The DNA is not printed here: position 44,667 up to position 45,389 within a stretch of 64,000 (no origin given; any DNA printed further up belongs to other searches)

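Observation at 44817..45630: Overlapping RHH-like gene + stand-alone HNH endonuclease: candidate toxin-antitoxin or mini-defence module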

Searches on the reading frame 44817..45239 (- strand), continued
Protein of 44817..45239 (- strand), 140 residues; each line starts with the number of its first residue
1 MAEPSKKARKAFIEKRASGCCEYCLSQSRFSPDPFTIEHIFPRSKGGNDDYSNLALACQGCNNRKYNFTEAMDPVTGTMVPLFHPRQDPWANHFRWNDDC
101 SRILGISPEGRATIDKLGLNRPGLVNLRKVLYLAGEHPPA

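Call 52: get_annotated_region(hit=H4, flank=3000)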
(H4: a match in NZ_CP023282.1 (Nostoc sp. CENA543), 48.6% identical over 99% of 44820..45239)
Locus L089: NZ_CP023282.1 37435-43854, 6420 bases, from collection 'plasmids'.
description: Nostoc sp. CENA543 plasmid pCENA543b, complete sequence
organism: Nostoc sp. CENA543 (NCBI taxid 1869241)
taxonomy: Bacteria; Cyanobacteriota; Cyanophyceae; Nostocales; Nostocaceae; Nostoc; Nostoc sp. CENA543
host: -; source: cell culture,Brazilian saline-alkaline lake; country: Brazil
typing (MOB-suite, as given by PLSDB): mobilizable; replicon rep_cluster_1657,rep_cluster_776; relaxase MOBF
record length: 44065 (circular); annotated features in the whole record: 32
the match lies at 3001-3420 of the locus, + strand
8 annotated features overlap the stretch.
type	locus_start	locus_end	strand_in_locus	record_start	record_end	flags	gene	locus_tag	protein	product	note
CDS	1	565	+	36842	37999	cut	-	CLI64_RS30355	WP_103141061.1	HNH endonuclease domain-containing protein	-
CDS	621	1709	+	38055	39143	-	-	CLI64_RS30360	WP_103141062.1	AAA family ATPase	-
CDS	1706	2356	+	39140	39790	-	-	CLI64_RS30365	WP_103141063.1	DUF4276 family protein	-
CDS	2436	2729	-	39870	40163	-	-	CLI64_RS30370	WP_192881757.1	hypothetical protein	-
CDS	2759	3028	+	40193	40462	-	-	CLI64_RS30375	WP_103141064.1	hypothetical protein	-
CDS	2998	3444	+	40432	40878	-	-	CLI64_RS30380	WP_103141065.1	HNH endonuclease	-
CDS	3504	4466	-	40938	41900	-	-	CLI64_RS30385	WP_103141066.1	ParB/RepB/Spo0J family partition protein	GO:0007059 - chromosome segregation [Evidence IEA]; GO:0000910 - cytokinesis [Evidence IEA]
CDS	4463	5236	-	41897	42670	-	-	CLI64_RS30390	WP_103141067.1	ParA family protein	-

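Call 53: get_annotated_region(hit=H24, flank=3000)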
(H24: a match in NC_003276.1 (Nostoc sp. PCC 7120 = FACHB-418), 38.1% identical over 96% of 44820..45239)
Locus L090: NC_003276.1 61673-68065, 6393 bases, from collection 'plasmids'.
description: Nostoc sp. PCC 7120 = FACHB-418 plasmid pCC7120alpha, complete sequence
organism: Nostoc sp. PCC 7120 = FACHB-418 (NCBI taxid 103690)
taxonomy: Bacteria; Cyanobacteriota; Cyanophyceae; Nostocales; Nostocaceae; Nostoc; Nostoc sp. PCC 7120 = FACHB-418
host: -; source: -; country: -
typing (MOB-suite, as given by PLSDB): conjugative; relaxase MOBV; mating-pair formation MPF_T
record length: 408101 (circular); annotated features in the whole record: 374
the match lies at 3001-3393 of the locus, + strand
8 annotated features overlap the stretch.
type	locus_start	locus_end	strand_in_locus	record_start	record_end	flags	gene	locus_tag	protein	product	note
CDS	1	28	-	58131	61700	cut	-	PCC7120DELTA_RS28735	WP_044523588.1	filamentous hemagglutinin N-terminal domain-containing protein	-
CDS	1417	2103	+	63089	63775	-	-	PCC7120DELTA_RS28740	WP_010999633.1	HAD family hydrolase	-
CDS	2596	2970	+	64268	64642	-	-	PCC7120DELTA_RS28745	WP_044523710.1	hypothetical protein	-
CDS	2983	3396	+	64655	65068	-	-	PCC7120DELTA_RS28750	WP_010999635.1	HNH endonuclease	-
CDS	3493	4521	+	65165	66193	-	-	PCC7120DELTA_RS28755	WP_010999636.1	site-specific integrase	GO:0015074 - DNA integration [Evidence IEA]; GO:0006310 - DNA recombination [Evidence IEA]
CDS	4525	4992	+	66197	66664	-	-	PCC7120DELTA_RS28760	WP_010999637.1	hypothetical protein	-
CDS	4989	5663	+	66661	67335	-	-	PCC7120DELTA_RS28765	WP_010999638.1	hypothetical protein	-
CDS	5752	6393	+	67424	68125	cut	-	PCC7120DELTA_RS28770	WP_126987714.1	hypothetical protein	-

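Call 58: search_protein_families(library=pfam, proteins=[L053:3598-3996:+, L068:3610-4005:+, L072:3595-3987:+, L079:3592-3990:+, L067:3589-3987:+, L077:3607-4005:+, L070:3602-3979:+, L074:3568-3996:+, L089:2759-3025:+, L090:2596-2967:+], max_evalue=1)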
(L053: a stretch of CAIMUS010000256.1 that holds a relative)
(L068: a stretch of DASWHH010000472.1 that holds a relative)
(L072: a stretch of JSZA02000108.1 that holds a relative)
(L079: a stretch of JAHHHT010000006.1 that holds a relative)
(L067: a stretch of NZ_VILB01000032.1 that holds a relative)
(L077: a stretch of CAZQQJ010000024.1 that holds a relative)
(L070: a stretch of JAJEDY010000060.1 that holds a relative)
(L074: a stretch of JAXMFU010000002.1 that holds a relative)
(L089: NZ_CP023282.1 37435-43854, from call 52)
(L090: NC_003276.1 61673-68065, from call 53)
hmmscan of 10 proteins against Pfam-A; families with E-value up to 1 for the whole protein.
L053:3598-3996:+ (133 aa): 3 families
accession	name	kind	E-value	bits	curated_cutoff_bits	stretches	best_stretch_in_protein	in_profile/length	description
PF18488.6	WYL_3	-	0.11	13.4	25.3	1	80-111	15-45/63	WYL domain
PF13942.11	Lipoprotein_20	-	0.11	12.9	27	1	8-116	39-148/175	YfhG lipoprotein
PF07216.17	LcrG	-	0.13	12.6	24.1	0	36-59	42-65/91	LcrG protein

L068:3610-4005:+ (132 aa): 2 families
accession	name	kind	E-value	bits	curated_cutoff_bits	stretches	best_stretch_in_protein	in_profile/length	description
PF20513.3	UBact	-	0.055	13.7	27.8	1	46-69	14-37/43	Prokaryotic ubiquitin-like protein UBact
PF17827.6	PrmC_N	-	0.11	13.5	23.4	1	48-77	32-61/71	PrmC N-terminal domain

L072:3595-3987:+ (131 aa): 5 families
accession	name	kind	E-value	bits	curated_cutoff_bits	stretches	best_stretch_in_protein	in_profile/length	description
PF10309.14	NCBP3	-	0.0091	16.2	28.9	1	14-38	8-32/59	Nuclear cap-binding protein subunit 3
PF07930.17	DAP_B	-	0.074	13.4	25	1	16-81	38-103/182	D-aminopeptidase, domain B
PF17315.7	FMP23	-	0.081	14.2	27.6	1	23-92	17-71/118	Found in mitochondrial proteome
PF23984.1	DUF7307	-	0.089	13.2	27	1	85-126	7-48/129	Pam3 gp33-like protein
PF10046.14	BLOC1_2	-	0.33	11.8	33.4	1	44-107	17-79/96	Biogenesis of lysosome-related organelles complex-1 subunit 2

L079:3592-3990:+ (133 aa): 4 families
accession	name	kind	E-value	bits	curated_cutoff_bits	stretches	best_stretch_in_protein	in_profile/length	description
PF18599.6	LCIB_C_CA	-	0.02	14.6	25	1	62-131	139-208/223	Limiting CO2-inducible proteins B/C beta carbonyic anhydrases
PF17675.6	APG6_N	-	0.032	15.1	45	1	66-116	25-75/132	Apg6 coiled-coil region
PF24704.1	DUF7667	-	0.036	14.7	27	1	66-122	5-54/76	Family of unknown function (DUF7667)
PF04157.22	EAP30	-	0.066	13.4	26.8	1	9-94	129-184/219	EAP30/Vps36 family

L067:3589-3987:+ (133 aa): 2 families
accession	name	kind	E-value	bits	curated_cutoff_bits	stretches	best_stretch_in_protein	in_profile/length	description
PF11964.13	SpoIIAA-like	-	0.022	15.9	25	1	81-128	10-56/106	SpoIIAA-like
PF02899.23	Phage_int_SAM_1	-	0.13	13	22.3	0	13-45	35-66/83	Phage integrase, N-terminal SAM-like domain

L077:3607-4005:+ (133 aa): 5 families
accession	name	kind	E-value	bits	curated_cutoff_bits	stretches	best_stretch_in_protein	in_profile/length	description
PF02865.22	STAT_int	-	0.024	15.5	26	1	59-125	23-91/121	STAT protein, protein interaction domain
PF24704.1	DUF7667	-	0.028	15.1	27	1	67-99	6-38/76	Family of unknown function (DUF7667)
PF20379.3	DUF6674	-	0.054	13.5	28.5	1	84-115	19-50/251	Family of unknown function (DUF6674)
PF11642.13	Blo-t-5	-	0.065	13.7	24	1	59-109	6-55/119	Mite allergen Blo t 5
PF19531.4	DUF6058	-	0.96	10.1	25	0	65-105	66-106/126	Family of unknown function (DUF6058)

L070:3602-3979:+ (126 aa): 2 families
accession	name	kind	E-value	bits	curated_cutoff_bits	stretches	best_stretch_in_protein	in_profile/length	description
PF24704.1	DUF7667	-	0.13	12.9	27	1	61-101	6-48/76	Family of unknown function (DUF7667)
PF20912.2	RPC3_helical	-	0.15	12.9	27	1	69-103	20-61/64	DNA-directed RNA polymerase III subunit RPC3, helical hairpin domain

L074:3568-3996:+ (143 aa): 2 families
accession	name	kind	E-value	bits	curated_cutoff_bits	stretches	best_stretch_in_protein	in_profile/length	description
PF17315.7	FMP23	-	0.075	14.3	27.6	1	35-97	17-82/118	Found in mitochondrial proteome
PF18488.6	WYL_3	-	0.18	12.6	25.3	1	91-121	16-45/63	WYL domain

L089:2759-3025:+ (89 aa): 1 family
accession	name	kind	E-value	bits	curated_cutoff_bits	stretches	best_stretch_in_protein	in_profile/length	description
PF05979.17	DUF896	-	0.19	12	24.2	1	36-57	4-25/64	Bacterial protein of unknown function (DUF896)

L090:2596-2967:+ (124 aa): 1 family
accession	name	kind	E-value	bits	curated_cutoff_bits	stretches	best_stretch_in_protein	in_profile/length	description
PF13062.12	DUF3924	-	0.11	12.9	21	0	1-19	1-19/62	Protein of unknown function (DUF3924)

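Call 87: get_annotated_region(hit=H3, flank=1500)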
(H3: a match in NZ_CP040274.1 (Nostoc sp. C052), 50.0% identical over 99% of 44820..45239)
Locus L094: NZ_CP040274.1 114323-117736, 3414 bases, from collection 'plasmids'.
description: Nostoc sp. C052 plasmid pC052_B, complete sequence
organism: Nostoc sp. C052 (NCBI taxid 2576902)
taxonomy: Bacteria; Cyanobacteriota; Cyanophyceae; Nostocales; Nostocaceae; Nostoc; Nostoc sp. C052
host: -; source: Blasia pusilla,pure culture; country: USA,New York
typing (MOB-suite, as given by PLSDB): non-mobilizable
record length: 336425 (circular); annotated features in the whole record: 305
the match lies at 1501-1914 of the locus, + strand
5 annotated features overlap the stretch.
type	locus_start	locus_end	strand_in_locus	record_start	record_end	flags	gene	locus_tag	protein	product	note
CDS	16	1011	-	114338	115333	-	-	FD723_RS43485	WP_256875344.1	hypothetical protein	-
CDS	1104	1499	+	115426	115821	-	-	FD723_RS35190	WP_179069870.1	hypothetical protein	-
CDS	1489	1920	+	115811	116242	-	-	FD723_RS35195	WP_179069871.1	HNH endonuclease signature motif containing protein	-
CDS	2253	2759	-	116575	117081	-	-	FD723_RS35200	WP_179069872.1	DUF1993 domain-containing protein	-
CDS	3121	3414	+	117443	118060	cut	-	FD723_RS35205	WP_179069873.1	isochorismatase family protein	-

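Call 88: get_annotated_region(hit=H8, flank=1500)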
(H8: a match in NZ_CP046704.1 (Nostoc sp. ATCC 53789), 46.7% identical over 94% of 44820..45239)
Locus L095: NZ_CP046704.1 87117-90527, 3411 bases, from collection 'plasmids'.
description: Nostoc sp. ATCC 53789 plasmid pNsp_a, complete sequence
organism: Nostoc sp. ATCC 53789 (NCBI taxid 76335)
taxonomy: Bacteria; Cyanobacteriota; Cyanophyceae; Nostocales; Nostocaceae; Nostoc; Nostoc sp. ATCC 53789
host: -; source: -; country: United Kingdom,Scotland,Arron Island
typing (MOB-suite, as given by PLSDB): conjugative; relaxase MOBV; mating-pair formation MPF_T
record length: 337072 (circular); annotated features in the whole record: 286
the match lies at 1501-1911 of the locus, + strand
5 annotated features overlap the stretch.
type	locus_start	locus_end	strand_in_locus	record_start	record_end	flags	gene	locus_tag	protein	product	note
CDS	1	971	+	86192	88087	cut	-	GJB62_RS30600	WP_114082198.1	DUF3370 family protein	-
CDS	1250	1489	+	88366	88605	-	-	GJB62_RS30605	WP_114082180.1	hypothetical protein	-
CDS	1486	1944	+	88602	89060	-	-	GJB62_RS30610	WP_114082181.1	HNH endonuclease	-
CDS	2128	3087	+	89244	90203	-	-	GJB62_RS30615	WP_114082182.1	HEAT repeat domain-containing protein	-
CDS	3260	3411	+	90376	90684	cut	-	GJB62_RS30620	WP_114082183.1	HNH endonuclease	-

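Call 89: get_annotated_region(hit=H17, flank=1500)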
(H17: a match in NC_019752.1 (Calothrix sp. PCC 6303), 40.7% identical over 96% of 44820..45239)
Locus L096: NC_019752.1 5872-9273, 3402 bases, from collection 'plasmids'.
description: Calothrix sp. PCC 6303 plasmid pCAL6303.03, complete sequence
organism: Calothrix sp. PCC 6303 (NCBI taxid 1170562)
taxonomy: Bacteria; Cyanobacteriota; Cyanophyceae; Nostocales; Calotrichaceae; Calothrix; Calothrix sp. PCC 6303
host: -; source: -; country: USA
typing (MOB-suite, as given by PLSDB): mobilizable; replicon rep_cluster_1622; relaxase MOBV
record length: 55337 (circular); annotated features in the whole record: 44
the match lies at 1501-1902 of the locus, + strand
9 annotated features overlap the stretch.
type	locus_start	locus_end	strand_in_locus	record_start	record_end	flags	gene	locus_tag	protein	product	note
CDS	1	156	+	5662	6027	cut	-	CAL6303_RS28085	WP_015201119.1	hypothetical protein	-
CDS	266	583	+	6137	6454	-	-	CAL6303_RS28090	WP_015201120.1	hypothetical protein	-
CDS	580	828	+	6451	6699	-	-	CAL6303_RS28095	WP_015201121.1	hypothetical protein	-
CDS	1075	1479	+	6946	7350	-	-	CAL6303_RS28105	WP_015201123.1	hypothetical protein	-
CDS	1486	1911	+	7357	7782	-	-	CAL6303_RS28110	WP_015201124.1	HNH endonuclease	-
CDS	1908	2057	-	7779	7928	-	-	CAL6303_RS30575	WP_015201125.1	hypothetical protein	-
CDS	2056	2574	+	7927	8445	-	-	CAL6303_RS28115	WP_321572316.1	helix-turn-helix transcriptional regulator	-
CDS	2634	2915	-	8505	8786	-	-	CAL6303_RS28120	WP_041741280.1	DUF4351 domain-containing protein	-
CDS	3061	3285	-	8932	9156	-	-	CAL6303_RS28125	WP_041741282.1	DUF4351 domain-containing protein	-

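Call 90: get_annotated_region(hit=H19, flank=1500)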
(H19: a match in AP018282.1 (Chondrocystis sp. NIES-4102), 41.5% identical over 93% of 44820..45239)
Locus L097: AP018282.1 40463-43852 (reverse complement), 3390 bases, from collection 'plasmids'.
description: Chondrocystis sp. NIES-4102 plasmid plasmid1 DNA, complete genome
organism: Chondrocystis sp. NIES-4102 (NCBI taxid 2005460)
taxonomy: Bacteria; Cyanobacteriota; Cyanophyceae; Chroococcales; Chroococcaceae; Chondrocystis; Chondrocystis sp. NIES-4102
host: -; source: -; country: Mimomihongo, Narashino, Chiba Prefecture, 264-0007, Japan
typing (MOB-suite, as given by PLSDB): mobilizable; relaxase MOBP
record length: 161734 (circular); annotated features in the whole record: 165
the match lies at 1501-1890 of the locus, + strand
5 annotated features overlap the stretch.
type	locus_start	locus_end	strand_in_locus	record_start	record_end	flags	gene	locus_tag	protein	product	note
CDS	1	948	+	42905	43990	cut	-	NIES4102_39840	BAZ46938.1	relaxase/mobilization nuclease family protein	-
CDS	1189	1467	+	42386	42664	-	-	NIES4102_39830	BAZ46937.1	hypothetical protein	-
CDS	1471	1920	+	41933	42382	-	-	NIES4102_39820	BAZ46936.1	HNH endonuclease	-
CDS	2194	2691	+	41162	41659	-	-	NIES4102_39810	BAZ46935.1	hypothetical protein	-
CDS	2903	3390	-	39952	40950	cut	-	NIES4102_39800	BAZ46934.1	integrase family protein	-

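Call 103: search_solved_structures(query=A4, max_evalue=10, show_alignments=0)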
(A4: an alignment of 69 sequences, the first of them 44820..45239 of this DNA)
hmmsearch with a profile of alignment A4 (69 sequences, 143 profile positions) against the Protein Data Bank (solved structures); distinct sequences matched with E-value up to 10: 19.
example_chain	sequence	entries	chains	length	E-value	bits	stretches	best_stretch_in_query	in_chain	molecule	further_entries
4h9d_A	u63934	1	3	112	1.1e-07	35.5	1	16-66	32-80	HNH endonuclease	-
8d2k_A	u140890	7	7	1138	1.5e-05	28.6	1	20-72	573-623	CRISPR-associated endonuclease, Csn1 family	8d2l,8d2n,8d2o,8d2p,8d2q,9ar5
9k30_A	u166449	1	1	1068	0.00022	24.8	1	21-71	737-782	TbaIscB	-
5h0m_A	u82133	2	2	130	0.00046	23.8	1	8-68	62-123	HNH endonuclease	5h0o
6ghc_A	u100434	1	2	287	0.0013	22.3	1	13-76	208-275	5-methylcytosine-specific restriction enzyme A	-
8zq9_B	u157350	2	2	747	0.013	19.1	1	8-69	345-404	a protein | HNH nuclease domain-containing protein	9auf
8w2z_A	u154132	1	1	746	0.013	19.1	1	8-69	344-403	HNH nuclease domain-containing protein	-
8w2s_A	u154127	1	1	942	0.018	18.7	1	8-69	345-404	HNH nuclease domain-containing protein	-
7asp_A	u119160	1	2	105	0.022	18.3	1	54-123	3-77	50S ribosomal protein L33,50S ribosomal protein L30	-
9lgi_A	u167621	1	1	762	0.053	17.1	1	8-68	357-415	HNH nuclease domain-containing protein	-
6me0_C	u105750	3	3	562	0.12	16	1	10-65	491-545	Maturase reverse transcriptase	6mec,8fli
9nvu_P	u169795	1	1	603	0.25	14.9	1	39-81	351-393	OrufIscB-REC-swap 49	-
9k31_A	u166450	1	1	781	0.28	14.8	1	19-69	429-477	YnpsCas9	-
8zdr_C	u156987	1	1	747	0.36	14.4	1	8-69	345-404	a protein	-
9k32_A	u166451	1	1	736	0.65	13.6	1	14-69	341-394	HNH nuclease domain-containing protein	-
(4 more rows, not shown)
